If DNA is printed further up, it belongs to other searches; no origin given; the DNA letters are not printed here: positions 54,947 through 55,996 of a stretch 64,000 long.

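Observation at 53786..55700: NRPS termination region has a TE-like domain with Cys in the nucleophile position (GLCMAG), followed by an extra C-terminal condensation domain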

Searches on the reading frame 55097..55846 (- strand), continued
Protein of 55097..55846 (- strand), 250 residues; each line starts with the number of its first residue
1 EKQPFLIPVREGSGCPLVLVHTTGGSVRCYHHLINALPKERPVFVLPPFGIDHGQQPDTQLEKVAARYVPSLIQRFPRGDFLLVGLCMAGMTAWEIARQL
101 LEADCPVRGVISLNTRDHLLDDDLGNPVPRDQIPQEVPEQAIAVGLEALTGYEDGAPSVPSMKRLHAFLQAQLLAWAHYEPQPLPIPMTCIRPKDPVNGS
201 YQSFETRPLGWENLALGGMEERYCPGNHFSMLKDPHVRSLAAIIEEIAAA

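Call 71: search_protein_families(library=pfam, proteins=[L008:8049-8771:+, L008:9463-10575:+, L008:8363-9088:-], max_evalue=0.001)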
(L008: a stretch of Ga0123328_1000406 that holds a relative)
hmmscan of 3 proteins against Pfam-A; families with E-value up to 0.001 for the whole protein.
L008:8049-8771:+ (240 aa): 1 family
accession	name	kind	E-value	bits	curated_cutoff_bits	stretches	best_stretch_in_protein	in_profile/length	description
PF01648.25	ACPS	-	7.7e-15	55.3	25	1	124-215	2-110/111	4'-phosphopantetheinyl transferase superfamily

L008:9463-10575:+ (370 aa): 1 family
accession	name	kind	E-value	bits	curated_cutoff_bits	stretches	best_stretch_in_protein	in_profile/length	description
PF01145.31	Band_7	-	1.8e-24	87.2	23.6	1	42-208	2-165/176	SPFH domain / Band 7 family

L008:8363-9088:- (241 aa): 0 families
